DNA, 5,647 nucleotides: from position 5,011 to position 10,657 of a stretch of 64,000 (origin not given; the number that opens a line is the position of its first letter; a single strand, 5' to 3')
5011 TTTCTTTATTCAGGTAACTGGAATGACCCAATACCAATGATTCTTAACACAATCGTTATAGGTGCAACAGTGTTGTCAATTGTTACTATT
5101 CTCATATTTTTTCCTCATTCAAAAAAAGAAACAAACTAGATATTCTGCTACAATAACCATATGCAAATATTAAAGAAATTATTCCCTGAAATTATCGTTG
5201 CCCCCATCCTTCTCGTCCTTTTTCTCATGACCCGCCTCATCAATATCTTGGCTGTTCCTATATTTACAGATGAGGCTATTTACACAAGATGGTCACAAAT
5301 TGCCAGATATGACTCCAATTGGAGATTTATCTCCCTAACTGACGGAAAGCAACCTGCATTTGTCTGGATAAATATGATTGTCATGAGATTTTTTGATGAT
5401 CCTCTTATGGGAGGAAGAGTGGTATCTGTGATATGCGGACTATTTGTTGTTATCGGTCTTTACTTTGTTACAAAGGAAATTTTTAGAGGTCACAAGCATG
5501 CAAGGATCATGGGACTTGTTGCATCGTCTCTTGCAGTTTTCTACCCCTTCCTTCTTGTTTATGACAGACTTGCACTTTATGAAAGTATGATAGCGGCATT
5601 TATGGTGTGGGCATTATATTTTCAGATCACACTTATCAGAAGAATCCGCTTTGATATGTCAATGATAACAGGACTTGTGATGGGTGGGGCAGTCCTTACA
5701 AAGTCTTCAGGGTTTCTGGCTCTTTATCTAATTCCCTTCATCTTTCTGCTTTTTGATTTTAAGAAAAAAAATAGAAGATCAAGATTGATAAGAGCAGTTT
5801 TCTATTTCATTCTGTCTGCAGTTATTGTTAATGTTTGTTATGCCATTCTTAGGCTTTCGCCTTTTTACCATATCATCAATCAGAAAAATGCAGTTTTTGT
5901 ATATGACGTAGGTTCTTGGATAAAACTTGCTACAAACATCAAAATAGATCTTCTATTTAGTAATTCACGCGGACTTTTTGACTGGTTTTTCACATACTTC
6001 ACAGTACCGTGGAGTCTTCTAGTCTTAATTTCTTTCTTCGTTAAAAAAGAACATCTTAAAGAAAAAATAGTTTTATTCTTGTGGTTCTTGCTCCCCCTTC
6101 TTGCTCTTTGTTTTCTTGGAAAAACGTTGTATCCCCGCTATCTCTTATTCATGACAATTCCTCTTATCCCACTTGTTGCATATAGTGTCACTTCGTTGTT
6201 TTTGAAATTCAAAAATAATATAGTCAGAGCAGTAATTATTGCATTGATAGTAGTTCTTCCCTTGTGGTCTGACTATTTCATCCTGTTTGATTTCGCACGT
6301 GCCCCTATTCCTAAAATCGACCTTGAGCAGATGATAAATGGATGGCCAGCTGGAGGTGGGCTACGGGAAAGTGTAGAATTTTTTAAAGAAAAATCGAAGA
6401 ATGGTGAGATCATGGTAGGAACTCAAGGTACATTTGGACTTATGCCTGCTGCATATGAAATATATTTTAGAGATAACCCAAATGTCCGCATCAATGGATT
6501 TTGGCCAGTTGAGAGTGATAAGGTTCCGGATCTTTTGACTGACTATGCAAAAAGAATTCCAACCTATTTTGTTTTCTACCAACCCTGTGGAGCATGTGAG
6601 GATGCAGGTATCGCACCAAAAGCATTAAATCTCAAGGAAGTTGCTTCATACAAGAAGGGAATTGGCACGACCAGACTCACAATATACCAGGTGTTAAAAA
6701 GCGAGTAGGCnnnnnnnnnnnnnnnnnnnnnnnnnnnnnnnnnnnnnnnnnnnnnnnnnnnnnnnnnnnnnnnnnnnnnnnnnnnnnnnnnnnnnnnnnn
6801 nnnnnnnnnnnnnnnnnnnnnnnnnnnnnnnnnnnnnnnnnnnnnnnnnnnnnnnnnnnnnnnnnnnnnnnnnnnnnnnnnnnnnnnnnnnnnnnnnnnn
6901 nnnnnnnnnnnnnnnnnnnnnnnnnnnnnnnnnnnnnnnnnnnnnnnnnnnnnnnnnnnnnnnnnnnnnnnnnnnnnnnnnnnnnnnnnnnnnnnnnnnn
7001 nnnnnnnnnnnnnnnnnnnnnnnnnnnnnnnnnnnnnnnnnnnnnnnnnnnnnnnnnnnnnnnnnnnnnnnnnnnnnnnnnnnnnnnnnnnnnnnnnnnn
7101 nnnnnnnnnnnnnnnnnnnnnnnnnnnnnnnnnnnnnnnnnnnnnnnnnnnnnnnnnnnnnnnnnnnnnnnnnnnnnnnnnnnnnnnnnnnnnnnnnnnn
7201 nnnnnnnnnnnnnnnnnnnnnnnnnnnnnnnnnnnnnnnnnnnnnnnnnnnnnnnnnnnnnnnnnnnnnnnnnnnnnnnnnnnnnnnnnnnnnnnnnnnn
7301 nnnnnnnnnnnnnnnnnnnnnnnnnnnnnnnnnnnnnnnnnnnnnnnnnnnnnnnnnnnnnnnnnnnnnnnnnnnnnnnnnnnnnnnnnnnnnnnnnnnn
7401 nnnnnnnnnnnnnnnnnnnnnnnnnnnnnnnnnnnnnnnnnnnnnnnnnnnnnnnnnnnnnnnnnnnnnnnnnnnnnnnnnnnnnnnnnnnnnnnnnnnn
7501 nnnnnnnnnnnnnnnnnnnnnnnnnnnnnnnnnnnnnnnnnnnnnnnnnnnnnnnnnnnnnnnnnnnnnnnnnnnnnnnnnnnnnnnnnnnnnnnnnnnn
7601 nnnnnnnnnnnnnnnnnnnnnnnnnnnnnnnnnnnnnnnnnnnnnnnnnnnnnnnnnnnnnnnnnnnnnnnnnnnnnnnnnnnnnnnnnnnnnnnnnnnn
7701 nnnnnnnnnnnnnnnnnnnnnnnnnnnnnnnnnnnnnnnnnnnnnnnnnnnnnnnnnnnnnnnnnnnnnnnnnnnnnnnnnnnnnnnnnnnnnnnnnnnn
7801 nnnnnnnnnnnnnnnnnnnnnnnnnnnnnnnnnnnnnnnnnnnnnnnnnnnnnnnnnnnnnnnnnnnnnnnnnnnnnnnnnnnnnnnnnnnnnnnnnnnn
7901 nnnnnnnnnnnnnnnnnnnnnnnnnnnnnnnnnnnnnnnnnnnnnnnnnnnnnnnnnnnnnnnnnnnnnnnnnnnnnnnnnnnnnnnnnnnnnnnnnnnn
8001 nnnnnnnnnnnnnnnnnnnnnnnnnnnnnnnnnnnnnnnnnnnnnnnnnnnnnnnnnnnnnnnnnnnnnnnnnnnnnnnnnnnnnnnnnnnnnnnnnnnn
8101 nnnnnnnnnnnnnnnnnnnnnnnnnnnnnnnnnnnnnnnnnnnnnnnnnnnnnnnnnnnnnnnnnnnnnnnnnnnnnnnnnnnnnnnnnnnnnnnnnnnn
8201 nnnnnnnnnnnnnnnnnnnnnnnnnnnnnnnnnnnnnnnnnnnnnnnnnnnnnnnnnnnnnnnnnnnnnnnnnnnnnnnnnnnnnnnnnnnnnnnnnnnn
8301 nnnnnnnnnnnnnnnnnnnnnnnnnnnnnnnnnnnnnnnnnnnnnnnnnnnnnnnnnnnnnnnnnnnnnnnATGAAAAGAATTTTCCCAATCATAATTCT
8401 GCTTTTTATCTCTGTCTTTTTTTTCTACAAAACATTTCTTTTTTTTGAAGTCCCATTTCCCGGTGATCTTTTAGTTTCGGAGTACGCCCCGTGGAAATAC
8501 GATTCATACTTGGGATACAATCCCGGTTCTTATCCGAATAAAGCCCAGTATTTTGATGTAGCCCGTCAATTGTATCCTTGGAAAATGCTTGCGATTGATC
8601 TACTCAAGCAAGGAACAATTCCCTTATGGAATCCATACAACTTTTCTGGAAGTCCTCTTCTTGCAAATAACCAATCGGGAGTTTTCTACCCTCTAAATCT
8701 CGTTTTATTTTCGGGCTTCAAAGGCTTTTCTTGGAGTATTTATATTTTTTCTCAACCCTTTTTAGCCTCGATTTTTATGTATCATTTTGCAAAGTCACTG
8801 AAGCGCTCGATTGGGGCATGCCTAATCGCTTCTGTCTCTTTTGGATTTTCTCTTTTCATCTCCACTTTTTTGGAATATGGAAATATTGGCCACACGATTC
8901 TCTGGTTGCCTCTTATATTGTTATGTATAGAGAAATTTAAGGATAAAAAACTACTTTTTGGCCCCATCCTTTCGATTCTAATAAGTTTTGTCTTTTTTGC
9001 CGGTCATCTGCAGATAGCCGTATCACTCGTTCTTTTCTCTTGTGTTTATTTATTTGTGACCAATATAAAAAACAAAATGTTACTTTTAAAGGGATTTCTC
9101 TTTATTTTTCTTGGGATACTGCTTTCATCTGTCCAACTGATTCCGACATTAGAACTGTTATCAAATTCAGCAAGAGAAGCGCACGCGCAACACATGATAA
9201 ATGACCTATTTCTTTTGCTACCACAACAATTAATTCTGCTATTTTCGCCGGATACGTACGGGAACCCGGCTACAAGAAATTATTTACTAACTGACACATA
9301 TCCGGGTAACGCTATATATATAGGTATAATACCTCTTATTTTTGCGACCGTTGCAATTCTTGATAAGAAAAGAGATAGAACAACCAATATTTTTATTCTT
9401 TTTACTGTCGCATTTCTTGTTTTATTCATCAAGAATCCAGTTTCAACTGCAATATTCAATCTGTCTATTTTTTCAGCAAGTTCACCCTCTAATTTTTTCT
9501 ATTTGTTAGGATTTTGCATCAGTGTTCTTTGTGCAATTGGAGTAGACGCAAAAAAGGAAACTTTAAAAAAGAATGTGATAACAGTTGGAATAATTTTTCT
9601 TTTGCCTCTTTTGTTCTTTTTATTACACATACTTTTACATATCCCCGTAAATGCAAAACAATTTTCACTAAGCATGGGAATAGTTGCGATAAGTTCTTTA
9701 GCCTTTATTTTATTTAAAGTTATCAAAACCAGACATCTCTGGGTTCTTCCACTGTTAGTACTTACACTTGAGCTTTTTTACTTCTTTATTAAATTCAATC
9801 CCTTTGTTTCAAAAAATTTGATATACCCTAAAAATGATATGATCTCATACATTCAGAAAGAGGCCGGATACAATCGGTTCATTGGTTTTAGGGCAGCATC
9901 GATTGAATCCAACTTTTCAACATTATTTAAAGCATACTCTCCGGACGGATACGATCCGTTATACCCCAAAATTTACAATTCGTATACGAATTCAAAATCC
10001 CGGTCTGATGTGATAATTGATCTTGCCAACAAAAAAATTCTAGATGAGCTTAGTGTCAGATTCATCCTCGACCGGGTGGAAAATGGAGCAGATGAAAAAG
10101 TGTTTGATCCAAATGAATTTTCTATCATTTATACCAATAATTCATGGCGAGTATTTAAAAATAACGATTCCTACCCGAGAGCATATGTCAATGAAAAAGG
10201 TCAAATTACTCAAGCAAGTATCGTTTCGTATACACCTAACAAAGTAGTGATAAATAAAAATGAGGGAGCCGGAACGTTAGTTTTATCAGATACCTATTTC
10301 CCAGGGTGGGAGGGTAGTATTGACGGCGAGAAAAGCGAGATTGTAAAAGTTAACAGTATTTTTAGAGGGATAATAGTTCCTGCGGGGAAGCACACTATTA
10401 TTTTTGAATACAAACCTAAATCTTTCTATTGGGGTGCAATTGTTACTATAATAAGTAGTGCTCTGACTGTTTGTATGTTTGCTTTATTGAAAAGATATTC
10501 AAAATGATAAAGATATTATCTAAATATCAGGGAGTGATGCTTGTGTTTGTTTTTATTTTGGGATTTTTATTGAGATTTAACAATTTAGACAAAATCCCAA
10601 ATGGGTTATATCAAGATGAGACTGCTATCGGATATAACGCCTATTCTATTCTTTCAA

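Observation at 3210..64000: ~61-kb glycosylation supercluster with about 22 GT-C-like membrane proteins in at least five paralogous families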

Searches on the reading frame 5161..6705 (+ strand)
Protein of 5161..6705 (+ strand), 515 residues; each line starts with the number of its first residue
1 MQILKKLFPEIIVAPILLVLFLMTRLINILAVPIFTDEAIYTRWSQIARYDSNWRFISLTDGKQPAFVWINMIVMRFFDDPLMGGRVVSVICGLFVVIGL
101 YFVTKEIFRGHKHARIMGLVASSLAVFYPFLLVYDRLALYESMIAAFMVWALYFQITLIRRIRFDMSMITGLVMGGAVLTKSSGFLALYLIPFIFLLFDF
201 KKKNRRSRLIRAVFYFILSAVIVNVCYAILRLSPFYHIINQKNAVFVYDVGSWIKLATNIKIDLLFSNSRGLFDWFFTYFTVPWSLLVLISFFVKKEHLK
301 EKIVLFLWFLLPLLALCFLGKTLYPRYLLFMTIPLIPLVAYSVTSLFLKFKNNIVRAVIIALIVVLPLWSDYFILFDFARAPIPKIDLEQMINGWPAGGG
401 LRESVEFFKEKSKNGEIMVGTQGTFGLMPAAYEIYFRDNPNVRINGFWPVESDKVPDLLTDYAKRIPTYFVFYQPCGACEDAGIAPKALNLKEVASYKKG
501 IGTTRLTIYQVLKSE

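Call 4: search_protein_families(library=pfam, proteins=[window:5161-6705:+], max_evalue=0.01)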
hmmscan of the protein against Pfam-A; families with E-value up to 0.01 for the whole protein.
window:5161-6705:+ (515 aa): 1 family
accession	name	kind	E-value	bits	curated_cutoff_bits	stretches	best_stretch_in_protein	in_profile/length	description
PF13231.12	PMT_2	-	3.8e-10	40.7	26.1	1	65-223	4-156/160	Dolichyl-phosphate-mannose-protein mannosyltransferase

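Call 16: search_protein_families(library=ncbifam, proteins=[window:5161-6705:+], max_evalue=1)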
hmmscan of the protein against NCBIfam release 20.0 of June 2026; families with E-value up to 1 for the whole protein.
window:5161-6705:+ (515 aa): 1 family
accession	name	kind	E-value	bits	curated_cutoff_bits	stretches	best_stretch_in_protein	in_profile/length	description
NF047440.1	LA3751_2_3_fam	subfamily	0.00021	20.3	200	1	84-371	96-379/460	LA_3751/LA_3752 family putative glycosyltransferase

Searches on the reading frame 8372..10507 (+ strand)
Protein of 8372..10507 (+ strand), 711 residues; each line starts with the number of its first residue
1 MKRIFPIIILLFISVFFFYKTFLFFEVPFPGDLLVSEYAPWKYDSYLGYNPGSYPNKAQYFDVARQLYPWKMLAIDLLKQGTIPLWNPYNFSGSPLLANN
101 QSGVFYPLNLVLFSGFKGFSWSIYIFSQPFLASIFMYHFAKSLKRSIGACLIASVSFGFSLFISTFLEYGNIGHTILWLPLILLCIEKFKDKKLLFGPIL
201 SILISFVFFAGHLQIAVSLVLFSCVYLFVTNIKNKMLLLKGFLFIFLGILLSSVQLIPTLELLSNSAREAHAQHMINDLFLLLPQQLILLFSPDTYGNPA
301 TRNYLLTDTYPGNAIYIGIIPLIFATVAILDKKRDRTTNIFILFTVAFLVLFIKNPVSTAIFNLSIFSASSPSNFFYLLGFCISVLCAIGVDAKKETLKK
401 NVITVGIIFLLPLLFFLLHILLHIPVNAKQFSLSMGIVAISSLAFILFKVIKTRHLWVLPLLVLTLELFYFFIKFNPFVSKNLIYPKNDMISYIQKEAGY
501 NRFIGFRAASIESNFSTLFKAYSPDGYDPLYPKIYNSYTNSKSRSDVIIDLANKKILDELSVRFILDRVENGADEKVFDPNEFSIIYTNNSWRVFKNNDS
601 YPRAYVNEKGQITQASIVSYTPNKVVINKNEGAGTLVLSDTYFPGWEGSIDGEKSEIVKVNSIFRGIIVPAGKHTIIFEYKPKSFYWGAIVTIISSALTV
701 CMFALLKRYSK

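Call 4: search_protein_families(library=pfam, proteins=[window:8372-10504:+], max_evalue=0.01)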
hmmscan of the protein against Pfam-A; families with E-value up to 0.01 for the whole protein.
window:8372-10504:+ (711 aa): 1 family
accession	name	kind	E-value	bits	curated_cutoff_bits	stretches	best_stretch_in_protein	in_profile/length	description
PF09586.16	YfhO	-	3.2e-27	95.7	28.5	2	131-470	102-440/835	Bacterial membrane protein YfhO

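Call 44: find_encoding_contigs(protein=window:8372-10507:+, flank=10000, max_places=5)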
Protein window:8372-10507:+ (711 aa): 4 contigs read that carry it; 2 places shown.
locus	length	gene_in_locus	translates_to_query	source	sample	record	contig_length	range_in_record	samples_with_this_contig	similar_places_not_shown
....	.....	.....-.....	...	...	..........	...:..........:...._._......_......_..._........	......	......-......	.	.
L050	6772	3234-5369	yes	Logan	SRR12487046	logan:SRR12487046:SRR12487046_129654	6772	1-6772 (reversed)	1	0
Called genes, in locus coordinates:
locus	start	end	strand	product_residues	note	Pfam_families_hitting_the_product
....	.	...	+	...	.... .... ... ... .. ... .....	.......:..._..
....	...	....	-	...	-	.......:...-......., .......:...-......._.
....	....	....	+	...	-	-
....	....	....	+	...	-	-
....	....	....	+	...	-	-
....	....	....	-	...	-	-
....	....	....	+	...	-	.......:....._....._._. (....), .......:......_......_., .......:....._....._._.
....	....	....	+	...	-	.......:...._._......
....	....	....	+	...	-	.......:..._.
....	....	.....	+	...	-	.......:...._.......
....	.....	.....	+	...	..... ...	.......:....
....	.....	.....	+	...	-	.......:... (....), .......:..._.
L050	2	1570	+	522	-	?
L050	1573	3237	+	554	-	PF10131:PTPS_related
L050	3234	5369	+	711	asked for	PF09586:YfhO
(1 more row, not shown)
